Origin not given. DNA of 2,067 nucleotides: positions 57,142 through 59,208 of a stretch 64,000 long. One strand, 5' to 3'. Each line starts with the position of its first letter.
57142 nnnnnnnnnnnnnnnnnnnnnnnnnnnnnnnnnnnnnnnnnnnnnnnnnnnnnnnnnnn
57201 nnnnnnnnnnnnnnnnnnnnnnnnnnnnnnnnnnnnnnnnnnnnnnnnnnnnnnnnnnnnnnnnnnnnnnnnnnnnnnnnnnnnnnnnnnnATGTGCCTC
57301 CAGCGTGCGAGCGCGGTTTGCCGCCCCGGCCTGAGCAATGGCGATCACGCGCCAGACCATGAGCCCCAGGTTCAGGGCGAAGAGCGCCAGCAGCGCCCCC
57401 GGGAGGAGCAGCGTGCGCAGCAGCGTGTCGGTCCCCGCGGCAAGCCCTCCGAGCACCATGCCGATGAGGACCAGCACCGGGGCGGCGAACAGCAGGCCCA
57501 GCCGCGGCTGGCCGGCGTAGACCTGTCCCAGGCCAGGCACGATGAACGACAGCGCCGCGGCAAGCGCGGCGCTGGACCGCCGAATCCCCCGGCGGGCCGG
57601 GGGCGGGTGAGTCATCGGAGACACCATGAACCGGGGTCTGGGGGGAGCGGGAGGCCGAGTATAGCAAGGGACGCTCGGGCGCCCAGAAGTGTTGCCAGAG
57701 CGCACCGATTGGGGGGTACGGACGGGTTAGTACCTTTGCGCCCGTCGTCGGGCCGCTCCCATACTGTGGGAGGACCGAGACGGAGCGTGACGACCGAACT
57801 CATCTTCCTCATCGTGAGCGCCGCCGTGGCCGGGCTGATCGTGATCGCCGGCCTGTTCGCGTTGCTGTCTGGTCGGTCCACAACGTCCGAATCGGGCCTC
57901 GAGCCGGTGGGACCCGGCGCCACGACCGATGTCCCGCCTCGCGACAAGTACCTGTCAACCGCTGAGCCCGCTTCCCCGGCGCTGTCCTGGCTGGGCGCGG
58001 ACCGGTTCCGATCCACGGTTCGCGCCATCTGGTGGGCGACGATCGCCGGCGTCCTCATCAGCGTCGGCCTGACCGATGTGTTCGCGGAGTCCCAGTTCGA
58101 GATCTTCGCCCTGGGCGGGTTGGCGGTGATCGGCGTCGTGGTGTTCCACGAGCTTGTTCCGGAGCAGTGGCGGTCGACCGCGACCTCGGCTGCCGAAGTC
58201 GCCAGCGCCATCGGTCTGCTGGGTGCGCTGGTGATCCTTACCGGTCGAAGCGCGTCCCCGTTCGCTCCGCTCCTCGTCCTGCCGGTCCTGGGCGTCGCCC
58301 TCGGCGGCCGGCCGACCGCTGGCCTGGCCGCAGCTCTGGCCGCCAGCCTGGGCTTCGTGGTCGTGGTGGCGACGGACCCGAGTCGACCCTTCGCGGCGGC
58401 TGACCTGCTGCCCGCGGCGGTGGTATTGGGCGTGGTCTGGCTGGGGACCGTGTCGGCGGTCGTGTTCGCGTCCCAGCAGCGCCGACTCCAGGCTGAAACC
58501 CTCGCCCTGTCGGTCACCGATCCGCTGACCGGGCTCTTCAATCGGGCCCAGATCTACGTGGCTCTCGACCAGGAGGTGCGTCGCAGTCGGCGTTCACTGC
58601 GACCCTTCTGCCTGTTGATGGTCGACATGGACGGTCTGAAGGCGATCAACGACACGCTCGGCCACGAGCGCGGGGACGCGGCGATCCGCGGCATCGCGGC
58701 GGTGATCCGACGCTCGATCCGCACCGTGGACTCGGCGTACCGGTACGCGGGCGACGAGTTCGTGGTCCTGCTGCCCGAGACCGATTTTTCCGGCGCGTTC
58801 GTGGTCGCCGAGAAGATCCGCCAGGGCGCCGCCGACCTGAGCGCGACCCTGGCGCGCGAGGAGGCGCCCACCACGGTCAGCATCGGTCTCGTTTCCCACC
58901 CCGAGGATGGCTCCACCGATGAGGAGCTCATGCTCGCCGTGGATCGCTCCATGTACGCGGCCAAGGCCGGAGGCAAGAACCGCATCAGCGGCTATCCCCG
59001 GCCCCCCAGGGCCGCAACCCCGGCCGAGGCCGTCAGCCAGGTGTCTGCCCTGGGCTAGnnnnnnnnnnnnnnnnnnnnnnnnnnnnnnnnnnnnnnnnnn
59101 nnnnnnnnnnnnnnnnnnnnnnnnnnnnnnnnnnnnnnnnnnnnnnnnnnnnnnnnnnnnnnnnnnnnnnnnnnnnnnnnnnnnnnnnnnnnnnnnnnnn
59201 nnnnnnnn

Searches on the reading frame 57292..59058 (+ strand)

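Call 53: search_protein_families(library=pfam, proteins=[window:57292-59058:+], max_evalue=0.00001)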
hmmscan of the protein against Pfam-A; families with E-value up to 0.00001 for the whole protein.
window:57292-59058:+ (588 aa): 1 family
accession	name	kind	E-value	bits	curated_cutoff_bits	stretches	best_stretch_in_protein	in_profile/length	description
PF00990.26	GGDEF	-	2.6e-38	131.8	23.8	1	408-564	2-161/161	Diguanylate cyclase, GGDEF domain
